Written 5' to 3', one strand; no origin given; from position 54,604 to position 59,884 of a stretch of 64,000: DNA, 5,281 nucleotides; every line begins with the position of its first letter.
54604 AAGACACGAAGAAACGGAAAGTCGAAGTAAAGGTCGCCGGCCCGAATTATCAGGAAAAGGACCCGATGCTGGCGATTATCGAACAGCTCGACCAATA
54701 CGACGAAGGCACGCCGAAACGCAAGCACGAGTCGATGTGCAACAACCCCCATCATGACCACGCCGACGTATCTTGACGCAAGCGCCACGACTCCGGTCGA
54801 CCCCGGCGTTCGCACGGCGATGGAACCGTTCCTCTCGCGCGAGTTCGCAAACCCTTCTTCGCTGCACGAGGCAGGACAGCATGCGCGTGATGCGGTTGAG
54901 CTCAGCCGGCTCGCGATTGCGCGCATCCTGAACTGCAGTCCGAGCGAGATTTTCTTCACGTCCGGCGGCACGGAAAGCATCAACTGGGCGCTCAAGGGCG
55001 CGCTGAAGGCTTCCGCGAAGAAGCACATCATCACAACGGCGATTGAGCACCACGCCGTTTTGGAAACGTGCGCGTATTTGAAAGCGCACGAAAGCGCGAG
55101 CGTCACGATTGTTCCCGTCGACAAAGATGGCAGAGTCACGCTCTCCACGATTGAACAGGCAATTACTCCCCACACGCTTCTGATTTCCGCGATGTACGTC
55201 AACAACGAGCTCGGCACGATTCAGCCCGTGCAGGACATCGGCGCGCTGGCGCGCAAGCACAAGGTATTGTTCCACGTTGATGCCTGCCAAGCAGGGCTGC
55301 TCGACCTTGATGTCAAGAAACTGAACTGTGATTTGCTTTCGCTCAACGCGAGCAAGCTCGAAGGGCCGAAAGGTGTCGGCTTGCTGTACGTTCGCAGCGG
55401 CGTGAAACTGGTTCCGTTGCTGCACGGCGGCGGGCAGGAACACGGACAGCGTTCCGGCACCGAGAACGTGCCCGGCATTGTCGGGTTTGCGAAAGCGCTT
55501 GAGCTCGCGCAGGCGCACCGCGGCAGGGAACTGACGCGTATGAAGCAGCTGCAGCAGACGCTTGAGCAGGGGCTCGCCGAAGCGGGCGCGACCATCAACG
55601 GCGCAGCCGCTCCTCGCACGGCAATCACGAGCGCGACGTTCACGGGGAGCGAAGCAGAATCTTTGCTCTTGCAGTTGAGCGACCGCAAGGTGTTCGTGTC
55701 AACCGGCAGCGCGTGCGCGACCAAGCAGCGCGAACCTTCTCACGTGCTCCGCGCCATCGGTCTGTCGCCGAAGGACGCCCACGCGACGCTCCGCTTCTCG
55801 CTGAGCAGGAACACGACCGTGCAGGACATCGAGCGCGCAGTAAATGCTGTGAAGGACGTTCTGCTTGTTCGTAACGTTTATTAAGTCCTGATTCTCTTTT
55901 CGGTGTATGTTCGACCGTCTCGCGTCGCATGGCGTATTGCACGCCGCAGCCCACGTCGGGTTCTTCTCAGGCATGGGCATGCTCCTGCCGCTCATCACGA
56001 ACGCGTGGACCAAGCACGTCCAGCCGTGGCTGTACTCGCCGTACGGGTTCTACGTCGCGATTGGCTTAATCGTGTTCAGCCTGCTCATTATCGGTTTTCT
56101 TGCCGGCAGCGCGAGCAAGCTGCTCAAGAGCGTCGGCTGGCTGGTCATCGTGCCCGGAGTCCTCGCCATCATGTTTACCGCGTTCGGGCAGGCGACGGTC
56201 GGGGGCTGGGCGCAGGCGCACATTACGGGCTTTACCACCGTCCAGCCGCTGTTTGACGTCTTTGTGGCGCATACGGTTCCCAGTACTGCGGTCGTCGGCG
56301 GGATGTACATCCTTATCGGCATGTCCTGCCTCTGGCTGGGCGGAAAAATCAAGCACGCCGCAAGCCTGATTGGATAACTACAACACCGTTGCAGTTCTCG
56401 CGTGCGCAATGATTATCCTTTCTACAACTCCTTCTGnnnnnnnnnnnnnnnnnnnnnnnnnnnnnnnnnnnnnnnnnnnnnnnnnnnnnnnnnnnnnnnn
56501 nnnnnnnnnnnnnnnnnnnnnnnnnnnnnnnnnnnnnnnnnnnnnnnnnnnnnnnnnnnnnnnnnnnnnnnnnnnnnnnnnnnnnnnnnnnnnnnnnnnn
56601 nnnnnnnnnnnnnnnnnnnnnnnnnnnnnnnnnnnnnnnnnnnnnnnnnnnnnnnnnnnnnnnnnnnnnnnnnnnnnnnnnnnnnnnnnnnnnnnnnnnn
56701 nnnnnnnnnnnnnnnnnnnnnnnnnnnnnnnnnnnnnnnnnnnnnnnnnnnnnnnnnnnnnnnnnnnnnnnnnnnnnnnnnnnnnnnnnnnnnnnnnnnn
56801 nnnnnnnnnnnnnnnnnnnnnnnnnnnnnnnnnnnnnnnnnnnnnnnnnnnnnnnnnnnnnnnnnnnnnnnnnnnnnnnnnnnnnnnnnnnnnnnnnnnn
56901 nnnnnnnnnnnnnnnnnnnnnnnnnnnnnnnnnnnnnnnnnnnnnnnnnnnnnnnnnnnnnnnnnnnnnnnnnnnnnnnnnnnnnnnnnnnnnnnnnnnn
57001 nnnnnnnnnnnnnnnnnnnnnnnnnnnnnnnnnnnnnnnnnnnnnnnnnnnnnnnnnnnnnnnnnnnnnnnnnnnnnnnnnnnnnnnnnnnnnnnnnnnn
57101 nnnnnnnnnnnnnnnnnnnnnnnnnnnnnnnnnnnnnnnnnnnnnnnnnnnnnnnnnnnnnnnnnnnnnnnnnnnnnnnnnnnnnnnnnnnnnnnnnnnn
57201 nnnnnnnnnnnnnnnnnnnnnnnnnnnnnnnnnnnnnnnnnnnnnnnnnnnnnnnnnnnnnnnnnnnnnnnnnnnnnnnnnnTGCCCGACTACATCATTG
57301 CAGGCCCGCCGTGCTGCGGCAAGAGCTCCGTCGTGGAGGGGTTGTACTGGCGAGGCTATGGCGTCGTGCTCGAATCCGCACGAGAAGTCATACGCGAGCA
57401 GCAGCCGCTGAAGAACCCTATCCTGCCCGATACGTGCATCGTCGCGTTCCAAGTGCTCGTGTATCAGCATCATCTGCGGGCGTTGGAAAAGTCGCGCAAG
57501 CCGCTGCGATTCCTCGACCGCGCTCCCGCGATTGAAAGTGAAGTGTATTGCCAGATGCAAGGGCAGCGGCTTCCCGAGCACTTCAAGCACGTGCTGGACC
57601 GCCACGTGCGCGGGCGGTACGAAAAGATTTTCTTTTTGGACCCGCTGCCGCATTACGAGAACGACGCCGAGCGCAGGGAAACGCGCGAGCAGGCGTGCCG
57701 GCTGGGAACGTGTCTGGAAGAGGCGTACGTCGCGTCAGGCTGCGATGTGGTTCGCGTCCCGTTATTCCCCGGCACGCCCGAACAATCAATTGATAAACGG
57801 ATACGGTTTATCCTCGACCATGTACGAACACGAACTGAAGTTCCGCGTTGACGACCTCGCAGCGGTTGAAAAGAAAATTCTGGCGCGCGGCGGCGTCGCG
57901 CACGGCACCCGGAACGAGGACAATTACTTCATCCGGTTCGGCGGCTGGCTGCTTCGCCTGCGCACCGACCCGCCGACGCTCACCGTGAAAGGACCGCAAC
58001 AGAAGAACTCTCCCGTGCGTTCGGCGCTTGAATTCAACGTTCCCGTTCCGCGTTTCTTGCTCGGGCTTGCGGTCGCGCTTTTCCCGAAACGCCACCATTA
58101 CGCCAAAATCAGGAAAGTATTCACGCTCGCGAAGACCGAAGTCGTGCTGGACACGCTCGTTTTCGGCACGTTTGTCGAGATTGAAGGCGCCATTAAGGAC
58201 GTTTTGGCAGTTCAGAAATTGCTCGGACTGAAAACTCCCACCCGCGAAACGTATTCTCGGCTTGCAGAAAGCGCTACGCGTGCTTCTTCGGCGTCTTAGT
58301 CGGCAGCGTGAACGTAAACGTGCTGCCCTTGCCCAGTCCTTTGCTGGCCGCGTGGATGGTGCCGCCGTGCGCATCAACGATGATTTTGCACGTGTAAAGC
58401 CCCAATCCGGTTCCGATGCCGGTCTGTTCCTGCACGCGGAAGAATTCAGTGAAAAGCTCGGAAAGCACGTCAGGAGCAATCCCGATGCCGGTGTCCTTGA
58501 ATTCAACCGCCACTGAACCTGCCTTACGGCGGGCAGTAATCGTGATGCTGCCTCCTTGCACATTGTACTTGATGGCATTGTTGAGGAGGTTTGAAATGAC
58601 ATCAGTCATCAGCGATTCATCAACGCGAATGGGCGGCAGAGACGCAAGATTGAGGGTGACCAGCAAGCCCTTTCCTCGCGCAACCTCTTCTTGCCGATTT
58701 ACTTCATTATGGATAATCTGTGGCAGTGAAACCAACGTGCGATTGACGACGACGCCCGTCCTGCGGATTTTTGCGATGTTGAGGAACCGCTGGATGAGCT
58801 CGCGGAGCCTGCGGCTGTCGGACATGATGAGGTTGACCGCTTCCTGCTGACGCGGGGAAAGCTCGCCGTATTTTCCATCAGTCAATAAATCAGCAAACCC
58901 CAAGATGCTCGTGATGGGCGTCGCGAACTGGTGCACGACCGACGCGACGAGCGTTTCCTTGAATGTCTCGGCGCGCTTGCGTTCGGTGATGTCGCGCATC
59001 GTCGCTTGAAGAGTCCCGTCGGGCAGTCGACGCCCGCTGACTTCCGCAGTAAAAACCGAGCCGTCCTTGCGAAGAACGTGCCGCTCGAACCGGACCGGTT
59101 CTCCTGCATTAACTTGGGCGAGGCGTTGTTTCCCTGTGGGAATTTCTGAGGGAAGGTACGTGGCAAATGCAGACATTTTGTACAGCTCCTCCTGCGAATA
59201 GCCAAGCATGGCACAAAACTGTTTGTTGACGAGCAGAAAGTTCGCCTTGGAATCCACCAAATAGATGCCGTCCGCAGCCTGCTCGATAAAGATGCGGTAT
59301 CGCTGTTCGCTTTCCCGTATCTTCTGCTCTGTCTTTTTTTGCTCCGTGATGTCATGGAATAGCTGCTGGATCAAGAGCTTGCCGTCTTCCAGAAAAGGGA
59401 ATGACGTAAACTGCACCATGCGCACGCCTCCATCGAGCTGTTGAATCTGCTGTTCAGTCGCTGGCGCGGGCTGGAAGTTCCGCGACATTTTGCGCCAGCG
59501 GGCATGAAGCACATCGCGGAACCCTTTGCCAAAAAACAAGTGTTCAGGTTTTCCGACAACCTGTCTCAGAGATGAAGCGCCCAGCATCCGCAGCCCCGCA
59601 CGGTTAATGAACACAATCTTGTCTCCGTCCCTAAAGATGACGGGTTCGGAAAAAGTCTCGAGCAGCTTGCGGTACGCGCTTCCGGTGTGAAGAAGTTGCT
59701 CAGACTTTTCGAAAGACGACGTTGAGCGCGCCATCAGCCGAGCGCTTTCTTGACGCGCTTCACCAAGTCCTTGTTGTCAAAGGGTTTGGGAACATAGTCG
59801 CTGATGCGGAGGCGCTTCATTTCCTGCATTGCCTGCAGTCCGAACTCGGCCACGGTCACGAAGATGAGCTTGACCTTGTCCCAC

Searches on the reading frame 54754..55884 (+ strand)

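Call 16: search_protein_families(library=pfam, proteins=[window:54754-55884:+])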
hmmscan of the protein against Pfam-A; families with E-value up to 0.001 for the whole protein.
window:54754-55884:+ (376 aa): 3 families
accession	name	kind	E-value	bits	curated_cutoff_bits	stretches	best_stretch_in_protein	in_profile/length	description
PF00266.25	Aminotran_5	-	1.1e-77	261.9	21.5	1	5-361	1-370/371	Aminotransferase class-V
PF01041.23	DegT_DnrJ_EryC1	-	1.2e-08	35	19.8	1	69-180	45-149/360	DegT/DnrJ/EryC1/StrS aminotransferase family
PF01212.27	Beta_elim_lyase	-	1.9e-05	24.6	27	1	68-178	52-170/288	Beta-eliminating lyase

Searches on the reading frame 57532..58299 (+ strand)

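Call 69: search_protein_families(library=pfam, proteins=[window:57532-58299:+], max_evalue=0.01)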
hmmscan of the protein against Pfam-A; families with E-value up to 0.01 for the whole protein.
window:57532-58299:+ (255 aa): 1 family
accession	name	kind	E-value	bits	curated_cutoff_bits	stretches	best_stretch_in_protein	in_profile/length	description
PF01928.26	CYTH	-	1.5e-08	35.1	23.2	1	97-228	1-154/179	CYTH domain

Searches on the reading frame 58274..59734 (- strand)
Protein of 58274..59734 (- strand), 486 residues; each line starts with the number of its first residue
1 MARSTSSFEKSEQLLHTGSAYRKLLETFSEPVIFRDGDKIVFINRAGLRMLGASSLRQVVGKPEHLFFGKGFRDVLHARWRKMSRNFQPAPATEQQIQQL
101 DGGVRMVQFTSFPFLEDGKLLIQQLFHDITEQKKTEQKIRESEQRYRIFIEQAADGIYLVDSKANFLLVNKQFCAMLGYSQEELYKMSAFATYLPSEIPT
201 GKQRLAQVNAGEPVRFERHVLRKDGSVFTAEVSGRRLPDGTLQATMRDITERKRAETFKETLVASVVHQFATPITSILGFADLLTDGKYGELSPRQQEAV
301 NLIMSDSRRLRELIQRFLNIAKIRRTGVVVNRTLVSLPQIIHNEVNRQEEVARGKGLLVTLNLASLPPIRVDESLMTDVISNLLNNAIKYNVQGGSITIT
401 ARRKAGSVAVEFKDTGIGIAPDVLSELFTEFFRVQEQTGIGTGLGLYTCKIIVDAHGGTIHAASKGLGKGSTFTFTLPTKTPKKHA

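Call 16: search_protein_families(library=pfam, proteins=[window:58274-59734:-])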
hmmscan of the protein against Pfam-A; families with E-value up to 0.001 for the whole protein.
window:58274-59734:- (486 aa): 8 families
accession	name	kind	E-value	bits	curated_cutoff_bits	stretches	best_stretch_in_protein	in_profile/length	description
PF02518.31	HATPase_c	-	8e-27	94.3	26.4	1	372-480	2-110/111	Histidine kinase-, DNA gyrase B-, and HSP90-like ATPase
PF13426.13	PAS_9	-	5.8e-19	68.7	27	2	155-251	2-103/103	PAS domain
PF13188.13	PAS_8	-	1.2e-16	60.3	21.8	2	144-186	1-43/65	PAS domain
PF08448.16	PAS_4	-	1.3e-16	61.2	23.1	2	151-254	2-110/110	PAS fold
PF00989.32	PAS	-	2.7e-15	56.8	22.6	1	145-249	2-113/113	PAS fold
PF00512.31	HisKA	-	2.9e-14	53.3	26.9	1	259-324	2-64/66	His Kinase A (phospho-acceptor) domain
PF12860.13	PAS_7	-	1.7e-11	44.7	27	1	150-256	1-114/115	PAS fold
PF08447.18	PAS_3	-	1.7e-06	28.7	25.6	1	167-235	2-73/89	PAS fold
